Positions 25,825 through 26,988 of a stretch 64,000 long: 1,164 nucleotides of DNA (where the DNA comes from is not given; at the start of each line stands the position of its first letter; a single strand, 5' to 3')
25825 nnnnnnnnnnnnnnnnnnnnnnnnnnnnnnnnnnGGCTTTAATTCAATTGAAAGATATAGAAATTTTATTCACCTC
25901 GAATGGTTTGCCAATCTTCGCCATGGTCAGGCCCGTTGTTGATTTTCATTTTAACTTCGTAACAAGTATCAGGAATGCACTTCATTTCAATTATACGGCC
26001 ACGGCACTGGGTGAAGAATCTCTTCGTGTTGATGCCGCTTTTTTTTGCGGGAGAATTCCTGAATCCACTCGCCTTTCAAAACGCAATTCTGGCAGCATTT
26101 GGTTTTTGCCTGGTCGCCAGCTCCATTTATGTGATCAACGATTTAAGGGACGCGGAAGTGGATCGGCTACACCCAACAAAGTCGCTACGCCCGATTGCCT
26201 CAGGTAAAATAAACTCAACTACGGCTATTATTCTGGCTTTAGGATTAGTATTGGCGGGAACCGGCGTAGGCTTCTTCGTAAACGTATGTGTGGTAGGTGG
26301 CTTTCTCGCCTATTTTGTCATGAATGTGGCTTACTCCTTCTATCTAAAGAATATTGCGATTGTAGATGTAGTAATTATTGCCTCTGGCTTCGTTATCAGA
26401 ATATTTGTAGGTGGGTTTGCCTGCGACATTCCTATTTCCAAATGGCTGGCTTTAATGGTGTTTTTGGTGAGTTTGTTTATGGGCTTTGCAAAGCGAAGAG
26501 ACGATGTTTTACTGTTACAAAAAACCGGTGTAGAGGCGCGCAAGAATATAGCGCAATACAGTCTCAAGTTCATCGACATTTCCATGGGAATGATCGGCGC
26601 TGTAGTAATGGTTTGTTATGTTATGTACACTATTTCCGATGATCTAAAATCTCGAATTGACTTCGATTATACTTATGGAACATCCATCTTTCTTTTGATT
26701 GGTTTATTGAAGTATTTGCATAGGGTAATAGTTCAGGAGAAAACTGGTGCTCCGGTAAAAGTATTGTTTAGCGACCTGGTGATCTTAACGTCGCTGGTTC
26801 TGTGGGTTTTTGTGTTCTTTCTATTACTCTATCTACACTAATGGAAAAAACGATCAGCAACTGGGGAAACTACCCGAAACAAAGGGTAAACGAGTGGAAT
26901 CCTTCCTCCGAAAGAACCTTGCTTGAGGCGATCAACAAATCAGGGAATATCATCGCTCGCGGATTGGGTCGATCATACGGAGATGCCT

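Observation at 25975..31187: DPA-pathway-like operon in a Bacteroidota genome: UbiA phosphoribosyltransferase, fused DprE1-DprE2, HAD phosphatase, GT-C transferase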

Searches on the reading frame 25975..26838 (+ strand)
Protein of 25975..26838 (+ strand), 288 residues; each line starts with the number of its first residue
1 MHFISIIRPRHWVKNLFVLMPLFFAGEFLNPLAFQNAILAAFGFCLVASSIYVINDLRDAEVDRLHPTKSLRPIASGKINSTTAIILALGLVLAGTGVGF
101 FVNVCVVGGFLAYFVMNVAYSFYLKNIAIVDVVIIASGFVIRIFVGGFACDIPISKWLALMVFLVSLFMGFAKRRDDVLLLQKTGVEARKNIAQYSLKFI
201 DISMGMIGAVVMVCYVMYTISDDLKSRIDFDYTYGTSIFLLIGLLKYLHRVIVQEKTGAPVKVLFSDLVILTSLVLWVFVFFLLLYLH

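Call 3: search_protein_families(library=pfam, proteins=[window:25975-26838:+], max_evalue=0.01)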
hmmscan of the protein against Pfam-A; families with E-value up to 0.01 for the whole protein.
window:25975-26838:+ (288 aa): 1 family
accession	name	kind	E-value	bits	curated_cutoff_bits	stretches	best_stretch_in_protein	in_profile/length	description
PF01040.23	UbiA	-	2.4e-21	76.6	34.2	1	31-172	16-158/250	UbiA prenyltransferase family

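Call 4: search_protein_families(library=ncbifam, proteins=[window:25975-26838:+], max_evalue=0.01)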
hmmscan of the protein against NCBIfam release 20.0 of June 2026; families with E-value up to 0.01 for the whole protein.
window:25975-26838:+ (288 aa): 16 families
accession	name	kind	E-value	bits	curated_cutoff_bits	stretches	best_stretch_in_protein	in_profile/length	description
NF008977.0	PRK12324.1-2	equivalog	1.8e-64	218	234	1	2-287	4-289/297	decaprenyl-phosphate phosphoribosyltransferase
NF008978.0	PRK12324.1-4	equivalog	3e-58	197.3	207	1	4-287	36-321/322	decaprenyl-phosphate phosphoribosyltransferase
NF006088.0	PRK08238.1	equivalog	1.2e-49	169.3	351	1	3-254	195-445/482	UbiA family prenyltransferase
NF008976.0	PRK12324.1-1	equivalog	5.8e-47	160.5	474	1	4-279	22-297/306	decaprenyl-phosphate phosphoribosyltransferase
NF009523.0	PRK12884.1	equivalog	3.4e-14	52.7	269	1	3-279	7-273/279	prenyltransferase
TIGR01473.1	cyoE_ctaB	equivalog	6.4e-12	45.8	210.3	1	2-134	2-136/281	heme o synthase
NF009521.0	PRK12882.1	equivalog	5.1e-08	32.5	296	1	3-147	8-149/280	geranylgeranylglycerol-phosphate geranylgeranyltransferase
NF005742.0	PRK07566.1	equivalog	6.3e-07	28.8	313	1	45-122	76-151/315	chlorophyll synthase ChlG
TIGR01474.1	ubiA_proteo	equivalog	1.5e-06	27.9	275.45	1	37-164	41-168/282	4-hydroxybenzoate octaprenyltransferase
NF009522.0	PRK12883.1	equivalog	2.1e-06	27.5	353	1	3-178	6-179/279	geranylgeranylglycerol-phosphate geranylgeranyltransferase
NF035940.1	prenyl_rel_EboC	equivalog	5.2e-06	26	250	1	42-125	47-127/292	UbiA-like protein EboC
NF003349.0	PRK04375.1-2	equivalog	1.6e-05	24.3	246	1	33-166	57-191/318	heme o synthase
NF045897.1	SCO3242_trans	equivalog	6.8e-05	22.6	260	1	40-100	37-94/287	SCO3242 family prenyltransferase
NF009516.0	PRK12875.1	equivalog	0.00012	21.3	205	1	4-121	21-140/292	prenyltransferase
TIGR01476.1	chlor_syn_BchG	subfamily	0.0029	17.1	212.3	1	45-149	48-154/283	(bacterio)chlorophyll synthase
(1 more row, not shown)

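Call 6: search_solved_structures(query=window:25975-26838:+, max_evalue=0.001, show_alignments=2)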
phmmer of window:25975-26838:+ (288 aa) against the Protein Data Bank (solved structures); distinct sequences matched with E-value up to 0.001: 2.
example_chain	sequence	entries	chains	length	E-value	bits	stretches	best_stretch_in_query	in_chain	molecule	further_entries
8j8j_D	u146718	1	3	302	3.5e-37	131.9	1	4-278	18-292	Decaprenyl-phosphate phosphoribosyltransferase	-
8j8k_A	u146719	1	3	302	2.7e-27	99.5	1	4-278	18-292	Decaprenyl-phosphate phosphoribosyltransferase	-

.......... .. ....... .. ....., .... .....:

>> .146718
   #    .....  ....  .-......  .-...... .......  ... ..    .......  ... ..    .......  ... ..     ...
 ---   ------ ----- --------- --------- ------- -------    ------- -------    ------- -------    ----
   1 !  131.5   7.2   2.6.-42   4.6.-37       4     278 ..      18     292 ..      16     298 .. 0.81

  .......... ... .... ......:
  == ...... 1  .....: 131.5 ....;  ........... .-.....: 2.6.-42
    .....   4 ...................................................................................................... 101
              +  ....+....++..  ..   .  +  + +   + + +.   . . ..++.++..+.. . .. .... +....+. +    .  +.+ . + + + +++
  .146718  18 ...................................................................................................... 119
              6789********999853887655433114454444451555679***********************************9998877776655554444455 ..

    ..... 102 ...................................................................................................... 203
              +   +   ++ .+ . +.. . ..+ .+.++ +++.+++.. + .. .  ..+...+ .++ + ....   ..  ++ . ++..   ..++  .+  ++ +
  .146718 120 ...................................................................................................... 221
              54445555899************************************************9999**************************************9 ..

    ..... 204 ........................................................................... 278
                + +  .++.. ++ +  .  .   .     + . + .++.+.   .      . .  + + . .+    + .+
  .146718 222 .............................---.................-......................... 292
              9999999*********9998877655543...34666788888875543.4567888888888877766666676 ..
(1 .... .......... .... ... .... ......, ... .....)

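Call 24: list_cluster_members(proteins=[window:25975-26838:+, window:26841-28910:+, window:28914-29498:+, window:29502-31184:+])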
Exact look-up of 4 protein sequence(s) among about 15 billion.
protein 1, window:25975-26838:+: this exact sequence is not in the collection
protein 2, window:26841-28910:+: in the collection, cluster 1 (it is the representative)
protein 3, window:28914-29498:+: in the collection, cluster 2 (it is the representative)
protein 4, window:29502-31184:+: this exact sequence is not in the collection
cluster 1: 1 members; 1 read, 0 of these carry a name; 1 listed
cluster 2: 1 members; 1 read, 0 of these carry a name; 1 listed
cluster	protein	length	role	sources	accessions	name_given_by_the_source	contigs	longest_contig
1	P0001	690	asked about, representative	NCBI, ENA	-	-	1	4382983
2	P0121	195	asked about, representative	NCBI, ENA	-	-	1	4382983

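Call 75: search_protein_representatives(protein=window:25975-26838:+)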
Query: 288 residues. Proteins with E-value up to 0.001 (for the whole library): 13024; up to 1e-10: 9190; up to 1e-30: 1948. The best 150 are listed.
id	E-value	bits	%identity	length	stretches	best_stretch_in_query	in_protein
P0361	4.0e-81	289.2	48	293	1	4-287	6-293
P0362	1.7e-70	254.3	43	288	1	4-286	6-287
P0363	3.0e-70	253.5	42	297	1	2-287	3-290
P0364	4.4e-70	253.0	44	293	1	3-286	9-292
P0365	3.7e-69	250.0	41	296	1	3-287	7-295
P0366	4.3e-67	243.2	44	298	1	4-287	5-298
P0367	6.0e-67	242.7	40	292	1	3-287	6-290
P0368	1.3e-66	241.7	42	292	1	3-286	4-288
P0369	3.7e-66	240.1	41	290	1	2-288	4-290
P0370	5.4e-66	239.6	42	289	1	4-286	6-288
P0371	6.0e-66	239.4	41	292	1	3-286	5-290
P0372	8.8e-66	238.9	42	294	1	3-287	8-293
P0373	1.2e-65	238.5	44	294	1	4-287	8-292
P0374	1.5e-65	238.1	40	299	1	3-286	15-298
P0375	3.4e-65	237.0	41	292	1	2-287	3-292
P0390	5.8e-63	229.7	42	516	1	2-286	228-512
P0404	2.8e-61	224.1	39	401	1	4-286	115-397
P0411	4.5e-60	220.2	38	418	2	3-287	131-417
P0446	1.5e-56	208.6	38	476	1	3-284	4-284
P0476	4.5e-54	200.5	36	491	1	4-286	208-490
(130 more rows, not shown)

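Call 90: search_protein_families(library=pfam, proteins=[P0411, P0446, P0390, P0476, P0404], max_evalue=0.001)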
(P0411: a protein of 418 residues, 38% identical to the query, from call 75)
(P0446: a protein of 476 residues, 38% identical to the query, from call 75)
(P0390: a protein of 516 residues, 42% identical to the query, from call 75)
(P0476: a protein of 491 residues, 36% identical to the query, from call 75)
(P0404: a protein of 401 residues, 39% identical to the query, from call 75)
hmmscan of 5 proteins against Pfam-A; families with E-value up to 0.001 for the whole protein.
P0411 (418 aa): 2 families
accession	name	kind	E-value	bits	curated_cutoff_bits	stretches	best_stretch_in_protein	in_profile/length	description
PF01040.23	UbiA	-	7.5e-21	75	34.2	1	165-389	22-238/250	UbiA prenyltransferase family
PF04138.20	GtrA_DPMS_TM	-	1.2e-14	54.9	26.1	1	13-120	1-115/117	GtrA/DPMS, transmembrane domain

P0446 (476 aa): 1 family
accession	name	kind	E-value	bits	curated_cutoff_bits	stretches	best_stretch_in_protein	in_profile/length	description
PF01040.23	UbiA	-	7.3e-28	98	34.2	1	33-263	17-243/250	UbiA prenyltransferase family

P0390 (516 aa): 8 families
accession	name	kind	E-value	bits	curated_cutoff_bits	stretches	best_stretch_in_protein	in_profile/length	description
PF01040.23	UbiA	-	7e-26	91.5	34.2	1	249-475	8-230/250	UbiA prenyltransferase family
PF13489.12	Methyltransf_23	-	4e-10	40.1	27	1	36-198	11-156/164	Methyltransferase domain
PF08242.18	Methyltransf_12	-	5.9e-08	33.8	30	1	53-147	2-93/98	Methyltransferase domain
PF13649.12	Methyltransf_25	-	2.6e-07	31.7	27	1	51-145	1-88/97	Methyltransferase domain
PF13847.12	Methyltransf_31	-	3.7e-06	27.1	27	1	49-168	5-119/145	Methyltransferase domain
PF08241.18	Methyltransf_11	-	5.5e-06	27.4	21.2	1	53-143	2-80/95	Methyltransferase domain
PF07021.18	MetW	-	2.5e-05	24.4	21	1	38-84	4-49/193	Methionine biosynthesis protein MetW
PF02353.26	CMAS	-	0.00018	21.4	27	1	50-169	65-175/273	Mycolic acid cyclopropane synthetase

P0476 (491 aa): 3 families
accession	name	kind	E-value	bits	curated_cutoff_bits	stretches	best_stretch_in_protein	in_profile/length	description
PF12710.13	HAD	-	1e-35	124.3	27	1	6-185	1-188/189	haloacid dehalogenase-like hydrolase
PF01040.23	UbiA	-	1.3e-22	80.7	34.2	1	239-374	20-154/250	UbiA prenyltransferase family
PF00702.32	Hydrolase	-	2.1e-08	35.2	26.4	1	5-188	3-190/191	haloacid dehalogenase-like hydrolase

P0404 (401 aa): 1 family
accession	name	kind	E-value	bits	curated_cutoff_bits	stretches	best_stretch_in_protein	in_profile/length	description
PF01040.23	UbiA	-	6.5e-24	85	34.2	1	143-282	17-156/250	UbiA prenyltransferase family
